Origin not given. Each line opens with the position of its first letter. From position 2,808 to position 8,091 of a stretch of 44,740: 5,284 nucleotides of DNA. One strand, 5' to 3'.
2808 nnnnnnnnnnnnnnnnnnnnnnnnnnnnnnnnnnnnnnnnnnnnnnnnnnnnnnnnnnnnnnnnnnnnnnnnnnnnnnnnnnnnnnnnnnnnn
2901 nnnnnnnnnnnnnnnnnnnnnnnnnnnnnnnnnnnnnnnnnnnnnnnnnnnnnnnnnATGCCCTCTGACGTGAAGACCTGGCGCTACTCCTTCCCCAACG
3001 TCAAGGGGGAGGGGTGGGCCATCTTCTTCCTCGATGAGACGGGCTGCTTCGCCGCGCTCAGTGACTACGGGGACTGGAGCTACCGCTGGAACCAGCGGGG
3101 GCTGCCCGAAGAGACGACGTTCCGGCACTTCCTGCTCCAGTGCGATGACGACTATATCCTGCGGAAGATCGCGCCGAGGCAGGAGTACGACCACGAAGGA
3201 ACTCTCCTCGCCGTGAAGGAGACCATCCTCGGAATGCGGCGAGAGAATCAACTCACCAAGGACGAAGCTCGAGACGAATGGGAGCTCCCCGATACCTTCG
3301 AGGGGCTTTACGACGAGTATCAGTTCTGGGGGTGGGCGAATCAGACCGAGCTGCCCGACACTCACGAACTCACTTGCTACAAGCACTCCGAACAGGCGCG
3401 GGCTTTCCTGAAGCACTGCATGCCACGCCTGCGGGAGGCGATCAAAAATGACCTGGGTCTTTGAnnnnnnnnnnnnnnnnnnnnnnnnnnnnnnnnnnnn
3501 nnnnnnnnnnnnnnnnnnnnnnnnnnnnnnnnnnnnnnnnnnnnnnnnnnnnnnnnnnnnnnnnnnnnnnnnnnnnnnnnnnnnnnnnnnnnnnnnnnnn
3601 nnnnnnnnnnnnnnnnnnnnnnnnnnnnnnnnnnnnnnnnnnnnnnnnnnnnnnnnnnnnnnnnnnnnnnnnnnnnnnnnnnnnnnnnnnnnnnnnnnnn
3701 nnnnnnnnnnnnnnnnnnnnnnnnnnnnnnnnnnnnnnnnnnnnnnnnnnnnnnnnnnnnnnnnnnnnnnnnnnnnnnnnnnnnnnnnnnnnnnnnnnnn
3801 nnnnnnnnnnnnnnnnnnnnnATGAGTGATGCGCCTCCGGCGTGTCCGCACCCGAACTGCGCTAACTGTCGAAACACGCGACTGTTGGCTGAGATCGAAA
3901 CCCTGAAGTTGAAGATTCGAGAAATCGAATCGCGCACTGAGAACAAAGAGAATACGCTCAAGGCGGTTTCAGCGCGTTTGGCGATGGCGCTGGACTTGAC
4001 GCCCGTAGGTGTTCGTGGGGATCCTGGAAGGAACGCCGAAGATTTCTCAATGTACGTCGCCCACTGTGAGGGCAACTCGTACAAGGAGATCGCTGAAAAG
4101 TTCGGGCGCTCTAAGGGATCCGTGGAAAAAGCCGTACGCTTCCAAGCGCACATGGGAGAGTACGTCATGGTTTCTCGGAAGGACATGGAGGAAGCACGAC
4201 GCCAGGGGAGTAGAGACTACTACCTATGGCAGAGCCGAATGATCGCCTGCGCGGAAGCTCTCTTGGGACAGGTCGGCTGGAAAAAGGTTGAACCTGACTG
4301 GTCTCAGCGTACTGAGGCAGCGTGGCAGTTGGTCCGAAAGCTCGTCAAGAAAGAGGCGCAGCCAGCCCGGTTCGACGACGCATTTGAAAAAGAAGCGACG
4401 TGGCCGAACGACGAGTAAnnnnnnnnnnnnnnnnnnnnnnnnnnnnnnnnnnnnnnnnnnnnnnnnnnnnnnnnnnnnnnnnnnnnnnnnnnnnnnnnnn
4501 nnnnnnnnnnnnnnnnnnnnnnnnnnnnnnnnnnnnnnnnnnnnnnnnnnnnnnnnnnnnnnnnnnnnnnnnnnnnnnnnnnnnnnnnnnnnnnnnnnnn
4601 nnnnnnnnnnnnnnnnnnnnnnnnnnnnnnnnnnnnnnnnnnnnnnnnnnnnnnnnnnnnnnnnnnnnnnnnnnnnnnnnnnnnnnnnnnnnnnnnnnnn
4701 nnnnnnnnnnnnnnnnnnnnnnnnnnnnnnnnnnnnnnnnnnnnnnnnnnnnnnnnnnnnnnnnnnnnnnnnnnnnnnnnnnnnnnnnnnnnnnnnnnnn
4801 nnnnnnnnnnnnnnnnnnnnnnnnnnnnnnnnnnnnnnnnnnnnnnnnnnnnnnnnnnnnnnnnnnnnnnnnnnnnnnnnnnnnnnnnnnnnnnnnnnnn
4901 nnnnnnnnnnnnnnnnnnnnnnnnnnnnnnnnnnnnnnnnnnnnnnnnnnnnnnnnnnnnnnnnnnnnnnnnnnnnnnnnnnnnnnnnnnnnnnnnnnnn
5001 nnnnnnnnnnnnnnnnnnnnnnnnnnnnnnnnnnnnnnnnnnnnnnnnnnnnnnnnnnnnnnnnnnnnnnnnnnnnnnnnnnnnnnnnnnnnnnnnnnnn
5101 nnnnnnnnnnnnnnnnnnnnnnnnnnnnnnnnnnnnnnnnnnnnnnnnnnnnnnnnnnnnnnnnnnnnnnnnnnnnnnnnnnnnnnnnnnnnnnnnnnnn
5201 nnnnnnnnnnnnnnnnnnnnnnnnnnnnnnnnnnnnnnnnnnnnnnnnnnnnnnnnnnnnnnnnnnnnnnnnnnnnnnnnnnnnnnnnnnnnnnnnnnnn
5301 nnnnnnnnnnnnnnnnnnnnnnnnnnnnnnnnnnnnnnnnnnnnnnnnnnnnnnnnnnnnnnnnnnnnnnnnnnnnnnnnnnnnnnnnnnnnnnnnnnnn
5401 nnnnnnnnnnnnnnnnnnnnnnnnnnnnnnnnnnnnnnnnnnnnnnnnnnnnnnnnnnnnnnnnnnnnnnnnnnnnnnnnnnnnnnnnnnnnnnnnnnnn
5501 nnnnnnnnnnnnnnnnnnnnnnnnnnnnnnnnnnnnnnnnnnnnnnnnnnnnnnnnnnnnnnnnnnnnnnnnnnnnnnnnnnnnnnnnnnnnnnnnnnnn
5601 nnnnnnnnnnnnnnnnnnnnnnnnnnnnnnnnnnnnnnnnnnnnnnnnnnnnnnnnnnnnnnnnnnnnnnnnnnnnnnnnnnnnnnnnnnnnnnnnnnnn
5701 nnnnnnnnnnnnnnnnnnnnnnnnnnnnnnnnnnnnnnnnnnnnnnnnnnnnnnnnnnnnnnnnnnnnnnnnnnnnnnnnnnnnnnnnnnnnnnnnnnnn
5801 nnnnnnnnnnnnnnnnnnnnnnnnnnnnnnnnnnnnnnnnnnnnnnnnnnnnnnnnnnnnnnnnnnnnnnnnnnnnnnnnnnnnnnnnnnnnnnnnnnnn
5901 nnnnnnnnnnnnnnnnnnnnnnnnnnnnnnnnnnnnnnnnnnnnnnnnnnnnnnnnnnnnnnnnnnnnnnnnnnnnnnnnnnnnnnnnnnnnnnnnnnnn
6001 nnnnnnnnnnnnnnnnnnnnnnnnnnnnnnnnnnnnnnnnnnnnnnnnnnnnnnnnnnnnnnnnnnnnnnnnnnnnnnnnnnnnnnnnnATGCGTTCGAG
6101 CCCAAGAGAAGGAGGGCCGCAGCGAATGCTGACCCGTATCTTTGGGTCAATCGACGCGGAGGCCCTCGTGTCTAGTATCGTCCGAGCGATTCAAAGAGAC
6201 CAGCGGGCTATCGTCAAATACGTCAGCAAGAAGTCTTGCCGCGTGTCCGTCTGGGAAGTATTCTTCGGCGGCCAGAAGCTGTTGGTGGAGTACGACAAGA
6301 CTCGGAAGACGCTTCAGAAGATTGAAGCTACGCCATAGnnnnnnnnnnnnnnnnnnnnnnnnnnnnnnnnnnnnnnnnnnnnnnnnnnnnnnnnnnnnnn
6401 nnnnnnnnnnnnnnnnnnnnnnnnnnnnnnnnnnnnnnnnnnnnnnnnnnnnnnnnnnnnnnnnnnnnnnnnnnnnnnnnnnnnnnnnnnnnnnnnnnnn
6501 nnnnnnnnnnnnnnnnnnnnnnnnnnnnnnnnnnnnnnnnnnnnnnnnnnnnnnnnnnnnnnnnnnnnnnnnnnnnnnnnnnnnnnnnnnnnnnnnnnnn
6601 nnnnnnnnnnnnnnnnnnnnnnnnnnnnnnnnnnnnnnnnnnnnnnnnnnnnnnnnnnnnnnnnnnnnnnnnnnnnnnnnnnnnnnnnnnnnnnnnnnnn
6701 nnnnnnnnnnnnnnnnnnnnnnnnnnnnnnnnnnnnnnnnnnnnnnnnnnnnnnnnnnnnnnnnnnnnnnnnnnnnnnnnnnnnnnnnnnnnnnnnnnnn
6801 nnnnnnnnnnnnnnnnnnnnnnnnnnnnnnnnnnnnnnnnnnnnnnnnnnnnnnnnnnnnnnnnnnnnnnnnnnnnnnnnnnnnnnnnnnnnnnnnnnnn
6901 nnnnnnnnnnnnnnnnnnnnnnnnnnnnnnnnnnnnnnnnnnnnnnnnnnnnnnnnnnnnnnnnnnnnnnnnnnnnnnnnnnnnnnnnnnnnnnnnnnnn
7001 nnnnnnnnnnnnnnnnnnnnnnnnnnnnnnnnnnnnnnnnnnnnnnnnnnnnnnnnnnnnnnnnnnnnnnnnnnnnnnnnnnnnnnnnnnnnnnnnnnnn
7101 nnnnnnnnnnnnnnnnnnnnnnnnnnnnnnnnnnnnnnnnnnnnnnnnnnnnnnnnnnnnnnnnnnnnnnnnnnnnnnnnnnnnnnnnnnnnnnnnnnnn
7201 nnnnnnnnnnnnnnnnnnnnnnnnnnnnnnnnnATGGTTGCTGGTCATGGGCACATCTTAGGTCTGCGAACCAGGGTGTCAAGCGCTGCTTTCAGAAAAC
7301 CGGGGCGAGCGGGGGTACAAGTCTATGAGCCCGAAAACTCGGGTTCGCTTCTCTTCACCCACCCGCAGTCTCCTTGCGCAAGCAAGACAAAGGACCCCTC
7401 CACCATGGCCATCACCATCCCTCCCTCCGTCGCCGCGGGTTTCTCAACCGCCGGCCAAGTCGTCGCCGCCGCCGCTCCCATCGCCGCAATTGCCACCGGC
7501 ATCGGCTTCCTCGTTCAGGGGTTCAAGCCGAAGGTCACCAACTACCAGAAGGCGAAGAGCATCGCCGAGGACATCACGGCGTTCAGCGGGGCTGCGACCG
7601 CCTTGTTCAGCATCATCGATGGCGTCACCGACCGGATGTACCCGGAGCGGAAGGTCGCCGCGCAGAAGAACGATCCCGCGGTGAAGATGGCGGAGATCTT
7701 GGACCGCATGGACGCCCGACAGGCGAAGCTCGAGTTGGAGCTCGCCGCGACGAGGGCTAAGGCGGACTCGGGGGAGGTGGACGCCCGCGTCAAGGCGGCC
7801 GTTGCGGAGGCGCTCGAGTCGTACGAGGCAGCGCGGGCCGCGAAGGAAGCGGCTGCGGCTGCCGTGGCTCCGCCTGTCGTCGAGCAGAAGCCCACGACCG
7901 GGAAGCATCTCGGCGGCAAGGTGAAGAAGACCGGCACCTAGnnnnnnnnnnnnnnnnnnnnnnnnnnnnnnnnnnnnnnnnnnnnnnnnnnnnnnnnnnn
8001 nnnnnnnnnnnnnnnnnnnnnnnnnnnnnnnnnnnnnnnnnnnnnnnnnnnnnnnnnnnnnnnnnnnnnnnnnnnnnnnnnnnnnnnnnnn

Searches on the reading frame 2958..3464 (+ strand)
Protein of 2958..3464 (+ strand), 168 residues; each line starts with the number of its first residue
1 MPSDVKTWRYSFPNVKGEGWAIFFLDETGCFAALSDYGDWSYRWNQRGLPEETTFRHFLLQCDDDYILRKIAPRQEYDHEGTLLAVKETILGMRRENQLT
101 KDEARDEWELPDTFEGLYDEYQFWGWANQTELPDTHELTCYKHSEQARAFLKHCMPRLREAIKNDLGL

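Call 20: search_protein_families(library=pfam, proteins=[window:2958-3464:+], max_evalue=0.01)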
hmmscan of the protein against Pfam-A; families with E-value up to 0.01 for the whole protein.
window:2958-3464:+ (168 aa): 0 families

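Call 93: search_protein_families(library=phrogs, proteins=[window:2958-3464:+], max_evalue=0.01)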
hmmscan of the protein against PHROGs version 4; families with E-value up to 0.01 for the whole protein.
window:2958-3464:+ (168 aa): 2 families
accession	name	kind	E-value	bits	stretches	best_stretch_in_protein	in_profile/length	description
phrog_13202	-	unknown function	1.7e-33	117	1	8-166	10-171/179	-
phrog_3451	-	unknown function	6.1e-08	33.5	1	40-116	149-226/287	-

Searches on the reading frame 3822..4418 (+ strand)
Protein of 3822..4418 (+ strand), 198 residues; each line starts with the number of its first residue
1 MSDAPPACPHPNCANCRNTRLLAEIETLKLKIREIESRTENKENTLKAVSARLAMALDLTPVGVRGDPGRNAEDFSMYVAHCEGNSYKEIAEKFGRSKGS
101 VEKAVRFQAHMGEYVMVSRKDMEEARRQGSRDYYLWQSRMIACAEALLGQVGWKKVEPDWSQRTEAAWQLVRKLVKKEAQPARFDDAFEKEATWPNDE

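Call 20: search_protein_families(library=pfam, proteins=[window:3822-4418:+], max_evalue=0.01)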
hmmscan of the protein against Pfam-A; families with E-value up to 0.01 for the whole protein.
window:3822-4418:+ (198 aa): 3 families
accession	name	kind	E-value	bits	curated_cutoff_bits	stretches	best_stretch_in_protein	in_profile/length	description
PF08281.18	Sigma70_r4_2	-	0.00023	21.2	25.7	1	82-105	24-47/54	Sigma-70, region 4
PF13936.12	HTH_38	-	0.0069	16.5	27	0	80-103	16-39/44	Helix-turn-helix domain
PF13384.12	HTH_23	-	0.0076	16.5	24.6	0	81-105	14-38/50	Homeodomain-like domain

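Call 93: search_protein_families(library=phrogs, proteins=[window:3822-4418:+], max_evalue=0.01)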
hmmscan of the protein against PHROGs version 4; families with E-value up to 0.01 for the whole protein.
window:3822-4418:+ (198 aa): 1 family
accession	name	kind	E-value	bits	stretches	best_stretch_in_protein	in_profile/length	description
phrog_31959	-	unknown function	0.00067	20.8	1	7-46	48-86/110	-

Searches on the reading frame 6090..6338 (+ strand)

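Call 93: search_protein_families(library=phrogs, proteins=[window:6090-6338:+], max_evalue=0.01)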
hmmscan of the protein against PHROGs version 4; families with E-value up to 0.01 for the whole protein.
window:6090-6338:+ (82 aa): 1 family
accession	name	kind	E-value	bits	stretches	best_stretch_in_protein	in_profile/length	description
phrog_28275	-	unknown function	0.00066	20.7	1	6-25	6-25/30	-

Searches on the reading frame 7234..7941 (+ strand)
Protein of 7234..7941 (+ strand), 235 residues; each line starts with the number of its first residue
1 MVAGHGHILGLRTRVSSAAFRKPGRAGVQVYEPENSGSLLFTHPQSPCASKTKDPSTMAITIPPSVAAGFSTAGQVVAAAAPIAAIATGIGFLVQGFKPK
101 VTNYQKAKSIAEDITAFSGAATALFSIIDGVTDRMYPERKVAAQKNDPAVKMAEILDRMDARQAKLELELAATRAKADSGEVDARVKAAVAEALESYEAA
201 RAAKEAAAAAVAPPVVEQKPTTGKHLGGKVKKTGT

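Call 13: search_protein_families(library=phrogs, proteins=[window:7234-7941:+])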
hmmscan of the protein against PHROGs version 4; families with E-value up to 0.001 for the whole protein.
window:7234-7941:+ (235 aa): 0 families

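Call 19: search_protein_families(library=pfam, proteins=[window:7234-7941:+], max_evalue=0.01)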
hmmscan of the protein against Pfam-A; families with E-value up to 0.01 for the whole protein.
window:7234-7941:+ (235 aa): 0 families

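Call 59: search_solved_structures(query=window:7234-7941:+, max_evalue=1)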
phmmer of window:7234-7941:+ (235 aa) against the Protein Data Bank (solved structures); distinct sequences matched with E-value up to 1: 2.
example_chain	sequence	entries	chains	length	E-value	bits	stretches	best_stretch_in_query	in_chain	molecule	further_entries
3j15_A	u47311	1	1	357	0.5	13.6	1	84-145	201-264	Protein pelota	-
4uri_A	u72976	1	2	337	0.96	12.7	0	41-90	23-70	CHITINASE-RELATED AGGLUTININ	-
